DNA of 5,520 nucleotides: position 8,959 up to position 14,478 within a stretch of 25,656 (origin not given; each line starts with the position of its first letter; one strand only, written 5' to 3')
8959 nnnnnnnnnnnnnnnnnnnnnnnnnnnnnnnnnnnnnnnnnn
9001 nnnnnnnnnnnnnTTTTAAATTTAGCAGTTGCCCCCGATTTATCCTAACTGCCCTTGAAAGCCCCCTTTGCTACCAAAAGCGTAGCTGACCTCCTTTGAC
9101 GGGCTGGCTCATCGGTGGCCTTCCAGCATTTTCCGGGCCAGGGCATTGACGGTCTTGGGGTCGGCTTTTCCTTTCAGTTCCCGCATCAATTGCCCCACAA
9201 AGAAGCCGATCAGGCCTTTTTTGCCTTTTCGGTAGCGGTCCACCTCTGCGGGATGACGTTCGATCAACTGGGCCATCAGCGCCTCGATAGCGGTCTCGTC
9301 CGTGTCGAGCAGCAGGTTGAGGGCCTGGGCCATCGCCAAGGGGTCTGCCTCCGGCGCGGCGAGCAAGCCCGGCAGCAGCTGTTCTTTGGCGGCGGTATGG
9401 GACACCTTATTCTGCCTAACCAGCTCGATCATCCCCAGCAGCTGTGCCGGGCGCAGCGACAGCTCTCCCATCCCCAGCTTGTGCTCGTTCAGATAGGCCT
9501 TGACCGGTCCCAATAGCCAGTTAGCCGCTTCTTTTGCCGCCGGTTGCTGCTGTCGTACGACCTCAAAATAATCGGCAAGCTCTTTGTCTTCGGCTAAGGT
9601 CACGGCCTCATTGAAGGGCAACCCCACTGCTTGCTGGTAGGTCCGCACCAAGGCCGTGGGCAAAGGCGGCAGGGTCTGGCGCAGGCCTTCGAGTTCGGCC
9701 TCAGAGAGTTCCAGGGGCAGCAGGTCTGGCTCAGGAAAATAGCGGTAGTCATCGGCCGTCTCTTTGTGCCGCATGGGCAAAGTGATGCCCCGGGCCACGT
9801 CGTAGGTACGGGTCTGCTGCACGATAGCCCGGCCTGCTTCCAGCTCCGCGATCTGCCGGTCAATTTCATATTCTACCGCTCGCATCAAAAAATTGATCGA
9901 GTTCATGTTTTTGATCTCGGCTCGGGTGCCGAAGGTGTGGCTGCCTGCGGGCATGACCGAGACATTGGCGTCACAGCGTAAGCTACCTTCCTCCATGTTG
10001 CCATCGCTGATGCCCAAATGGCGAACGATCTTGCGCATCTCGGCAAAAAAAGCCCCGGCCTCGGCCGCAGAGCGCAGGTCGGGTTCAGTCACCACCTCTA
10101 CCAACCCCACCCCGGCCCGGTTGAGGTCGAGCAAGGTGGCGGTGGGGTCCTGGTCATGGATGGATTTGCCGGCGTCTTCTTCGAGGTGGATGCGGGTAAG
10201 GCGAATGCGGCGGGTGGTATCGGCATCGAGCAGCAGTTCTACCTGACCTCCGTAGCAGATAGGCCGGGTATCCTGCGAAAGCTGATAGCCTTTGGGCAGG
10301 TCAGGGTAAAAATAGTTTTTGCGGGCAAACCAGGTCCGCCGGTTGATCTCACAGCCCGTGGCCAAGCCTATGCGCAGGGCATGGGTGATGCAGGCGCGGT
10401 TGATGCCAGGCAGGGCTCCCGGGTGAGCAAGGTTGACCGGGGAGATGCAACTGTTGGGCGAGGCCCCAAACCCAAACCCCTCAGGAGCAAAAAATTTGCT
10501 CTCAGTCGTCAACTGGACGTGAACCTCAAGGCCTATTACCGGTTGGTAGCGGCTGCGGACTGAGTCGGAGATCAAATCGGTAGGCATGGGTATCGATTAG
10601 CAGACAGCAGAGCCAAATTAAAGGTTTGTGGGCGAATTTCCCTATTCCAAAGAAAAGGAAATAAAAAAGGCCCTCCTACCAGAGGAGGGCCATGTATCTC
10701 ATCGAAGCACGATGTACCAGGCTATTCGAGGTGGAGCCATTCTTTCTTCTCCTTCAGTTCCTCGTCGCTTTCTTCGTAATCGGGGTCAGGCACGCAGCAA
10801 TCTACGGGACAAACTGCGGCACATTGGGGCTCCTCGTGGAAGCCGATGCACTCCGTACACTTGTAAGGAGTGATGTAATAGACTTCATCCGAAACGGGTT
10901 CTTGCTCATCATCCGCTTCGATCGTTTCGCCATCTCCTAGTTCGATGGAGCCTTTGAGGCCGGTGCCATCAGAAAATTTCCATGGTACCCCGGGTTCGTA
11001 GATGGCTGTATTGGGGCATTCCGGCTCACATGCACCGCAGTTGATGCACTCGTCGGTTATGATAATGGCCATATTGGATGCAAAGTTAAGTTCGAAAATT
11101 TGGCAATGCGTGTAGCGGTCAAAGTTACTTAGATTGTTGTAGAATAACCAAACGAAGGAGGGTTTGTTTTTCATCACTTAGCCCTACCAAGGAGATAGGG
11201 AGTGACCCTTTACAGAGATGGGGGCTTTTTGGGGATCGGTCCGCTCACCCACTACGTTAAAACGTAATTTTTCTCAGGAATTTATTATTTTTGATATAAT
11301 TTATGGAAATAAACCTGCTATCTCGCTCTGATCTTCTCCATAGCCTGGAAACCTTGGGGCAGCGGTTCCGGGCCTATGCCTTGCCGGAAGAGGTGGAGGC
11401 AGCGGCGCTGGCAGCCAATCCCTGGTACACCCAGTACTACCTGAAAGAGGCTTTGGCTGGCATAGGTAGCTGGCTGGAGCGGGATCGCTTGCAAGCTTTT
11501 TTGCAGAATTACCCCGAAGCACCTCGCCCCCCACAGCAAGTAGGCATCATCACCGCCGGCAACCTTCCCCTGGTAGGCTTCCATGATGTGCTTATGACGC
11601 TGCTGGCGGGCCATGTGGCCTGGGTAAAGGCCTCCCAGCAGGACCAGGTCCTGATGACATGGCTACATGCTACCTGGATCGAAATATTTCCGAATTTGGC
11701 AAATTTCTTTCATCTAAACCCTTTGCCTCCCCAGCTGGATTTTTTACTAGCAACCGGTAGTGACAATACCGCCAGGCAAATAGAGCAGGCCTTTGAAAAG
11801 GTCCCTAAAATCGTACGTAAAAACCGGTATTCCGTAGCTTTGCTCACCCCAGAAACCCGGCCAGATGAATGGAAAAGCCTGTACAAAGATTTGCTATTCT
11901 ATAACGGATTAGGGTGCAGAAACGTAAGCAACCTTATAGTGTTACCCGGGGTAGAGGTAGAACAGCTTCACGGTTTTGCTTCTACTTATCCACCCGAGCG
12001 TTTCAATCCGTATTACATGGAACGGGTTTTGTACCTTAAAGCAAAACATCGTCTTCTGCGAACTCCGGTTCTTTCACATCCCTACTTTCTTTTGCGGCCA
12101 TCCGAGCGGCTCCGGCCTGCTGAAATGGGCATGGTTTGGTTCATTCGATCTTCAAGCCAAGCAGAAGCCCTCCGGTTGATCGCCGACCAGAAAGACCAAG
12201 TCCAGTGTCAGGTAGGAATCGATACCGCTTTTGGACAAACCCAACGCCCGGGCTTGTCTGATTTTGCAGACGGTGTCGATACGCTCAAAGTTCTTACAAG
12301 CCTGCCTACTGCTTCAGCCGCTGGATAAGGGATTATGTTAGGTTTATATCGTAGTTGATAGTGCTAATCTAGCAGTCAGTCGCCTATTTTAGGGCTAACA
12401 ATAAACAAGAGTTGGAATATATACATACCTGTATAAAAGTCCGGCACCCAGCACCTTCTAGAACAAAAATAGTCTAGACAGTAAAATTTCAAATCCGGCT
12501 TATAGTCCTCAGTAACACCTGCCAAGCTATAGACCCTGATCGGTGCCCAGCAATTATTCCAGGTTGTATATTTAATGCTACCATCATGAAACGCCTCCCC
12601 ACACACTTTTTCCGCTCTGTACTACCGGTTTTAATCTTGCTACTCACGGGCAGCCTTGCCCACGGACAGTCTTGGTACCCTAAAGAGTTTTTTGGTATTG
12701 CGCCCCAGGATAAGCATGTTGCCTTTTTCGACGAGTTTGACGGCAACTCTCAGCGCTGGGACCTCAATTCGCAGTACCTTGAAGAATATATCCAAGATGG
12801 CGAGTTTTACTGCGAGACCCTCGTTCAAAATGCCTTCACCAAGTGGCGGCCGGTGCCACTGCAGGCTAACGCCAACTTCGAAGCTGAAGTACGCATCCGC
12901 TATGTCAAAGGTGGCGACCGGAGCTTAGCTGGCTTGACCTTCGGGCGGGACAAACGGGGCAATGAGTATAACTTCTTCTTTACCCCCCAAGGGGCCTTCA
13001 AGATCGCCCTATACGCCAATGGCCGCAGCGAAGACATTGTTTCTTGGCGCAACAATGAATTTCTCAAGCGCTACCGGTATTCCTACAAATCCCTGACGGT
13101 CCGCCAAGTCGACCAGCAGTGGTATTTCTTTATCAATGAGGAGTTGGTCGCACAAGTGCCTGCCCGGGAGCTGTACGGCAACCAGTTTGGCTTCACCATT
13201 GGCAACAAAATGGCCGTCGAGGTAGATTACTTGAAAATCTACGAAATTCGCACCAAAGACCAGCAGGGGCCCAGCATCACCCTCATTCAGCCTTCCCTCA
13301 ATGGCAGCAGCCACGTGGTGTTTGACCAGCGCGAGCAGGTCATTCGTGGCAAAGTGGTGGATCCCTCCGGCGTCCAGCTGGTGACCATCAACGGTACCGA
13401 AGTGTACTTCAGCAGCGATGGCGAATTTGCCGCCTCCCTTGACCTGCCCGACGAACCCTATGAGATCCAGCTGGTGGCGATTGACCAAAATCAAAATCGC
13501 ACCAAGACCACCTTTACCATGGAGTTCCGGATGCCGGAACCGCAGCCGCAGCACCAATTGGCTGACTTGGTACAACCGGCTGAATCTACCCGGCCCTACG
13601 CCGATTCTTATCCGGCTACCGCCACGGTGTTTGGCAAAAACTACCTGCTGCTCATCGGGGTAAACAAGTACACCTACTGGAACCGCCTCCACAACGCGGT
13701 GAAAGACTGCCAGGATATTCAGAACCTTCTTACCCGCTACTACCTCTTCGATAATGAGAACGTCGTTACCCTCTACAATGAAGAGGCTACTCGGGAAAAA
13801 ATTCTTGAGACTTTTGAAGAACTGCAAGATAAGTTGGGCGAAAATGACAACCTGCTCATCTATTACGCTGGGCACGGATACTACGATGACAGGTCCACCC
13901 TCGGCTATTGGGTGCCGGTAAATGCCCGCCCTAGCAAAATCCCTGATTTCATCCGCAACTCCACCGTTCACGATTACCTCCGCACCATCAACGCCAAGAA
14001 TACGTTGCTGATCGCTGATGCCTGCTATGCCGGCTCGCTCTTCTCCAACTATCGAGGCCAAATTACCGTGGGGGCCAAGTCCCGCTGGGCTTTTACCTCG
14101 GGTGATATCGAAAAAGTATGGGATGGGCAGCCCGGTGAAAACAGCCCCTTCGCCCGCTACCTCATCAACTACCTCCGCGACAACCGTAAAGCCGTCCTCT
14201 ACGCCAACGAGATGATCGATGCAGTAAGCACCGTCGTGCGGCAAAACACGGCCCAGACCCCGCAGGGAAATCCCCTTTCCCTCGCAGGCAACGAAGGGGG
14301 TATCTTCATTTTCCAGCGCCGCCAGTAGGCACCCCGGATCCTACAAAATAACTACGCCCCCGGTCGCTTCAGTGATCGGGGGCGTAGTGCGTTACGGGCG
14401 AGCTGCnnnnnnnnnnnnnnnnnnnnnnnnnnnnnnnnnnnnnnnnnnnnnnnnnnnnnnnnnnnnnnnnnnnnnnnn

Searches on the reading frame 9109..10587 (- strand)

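Call 39: search_protein_families(library=pfam, proteins=[window:9109-10587:-], max_evalue=0.001)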
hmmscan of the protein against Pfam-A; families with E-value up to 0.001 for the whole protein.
window:9109-10587:- (492 aa): 2 families
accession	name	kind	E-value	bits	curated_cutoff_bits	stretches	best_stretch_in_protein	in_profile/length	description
PF02934.20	GatB_N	-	1.2e-109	366.2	23.4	1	17-298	2-275/277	GatB/GatE catalytic domain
PF02637.23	GatB_Yqey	-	1.5e-35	122.7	27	1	339-488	1-148/148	GatB domain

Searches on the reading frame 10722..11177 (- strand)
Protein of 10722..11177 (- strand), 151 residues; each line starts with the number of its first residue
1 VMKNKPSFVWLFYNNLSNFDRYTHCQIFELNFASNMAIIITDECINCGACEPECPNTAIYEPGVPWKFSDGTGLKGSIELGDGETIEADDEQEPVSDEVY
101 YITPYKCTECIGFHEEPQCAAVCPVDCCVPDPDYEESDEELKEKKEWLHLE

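Call 39: search_protein_families(library=pfam, proteins=[window:10722-11177:-], max_evalue=0.001)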
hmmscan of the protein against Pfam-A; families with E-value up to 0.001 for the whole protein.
window:10722-11177:- (151 aa): 5 families
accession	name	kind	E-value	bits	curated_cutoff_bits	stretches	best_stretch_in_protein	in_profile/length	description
PF13237.11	Fer4_10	-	2.2e-06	27.9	25.5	1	38-124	3-53/53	4Fe-4S dicluster domain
PF12838.12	Fer4_7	-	2.6e-06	28.2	27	1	44-127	2-52/52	4Fe-4S dicluster domain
PF00037.32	Fer4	-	5.6e-06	26.4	21.1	1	38-60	2-24/24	4Fe-4S binding domain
PF13183.11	Fer4_8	-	1.4e-05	26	27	1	42-126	3-67/68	4Fe-4S dicluster domain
PF13187.11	Fer4_9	-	0.00028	21.3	27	0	36-59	34-52/52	4Fe-4S dicluster domain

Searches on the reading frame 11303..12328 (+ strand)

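Call 40: search_protein_families(library=pfam, proteins=[window:11303-12328:+], max_evalue=0.001)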
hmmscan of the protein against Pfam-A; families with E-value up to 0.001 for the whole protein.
window:11303-12328:+ (341 aa): 1 family
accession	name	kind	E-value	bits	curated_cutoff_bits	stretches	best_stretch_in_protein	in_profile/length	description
PF05893.19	LuxC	-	8e-07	28.7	21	1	72-128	84-140/401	Acyl-CoA reductase (LuxC)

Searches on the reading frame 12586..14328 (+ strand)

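Call 40: search_protein_families(library=pfam, proteins=[window:12586-14328:+], max_evalue=0.001)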
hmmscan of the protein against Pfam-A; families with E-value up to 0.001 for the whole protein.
window:12586-14328:+ (580 aa): 2 families
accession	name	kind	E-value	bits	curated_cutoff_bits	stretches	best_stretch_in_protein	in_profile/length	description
PF00656.27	Peptidase_C14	-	2.7e-19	70.2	21.4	1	354-560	4-222/233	Caspase domain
PF09136.16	Glucodextran_B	-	2e-05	24.8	27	1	251-313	19-80/83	Glucodextranase, domain B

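Call 70: search_protein_families(library=pfam, proteins=[window:12586-14328:+], max_evalue=0.01)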
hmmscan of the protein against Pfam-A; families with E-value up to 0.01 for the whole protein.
window:12586-14328:+ (580 aa): 2 families
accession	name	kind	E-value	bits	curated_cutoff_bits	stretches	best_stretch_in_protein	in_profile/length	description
PF00656.27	Peptidase_C14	-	2.7e-19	70.2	21.4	1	354-560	4-222/233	Caspase domain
PF09136.16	Glucodextran_B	-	2e-05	24.8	27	1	251-313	19-80/83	Glucodextranase, domain B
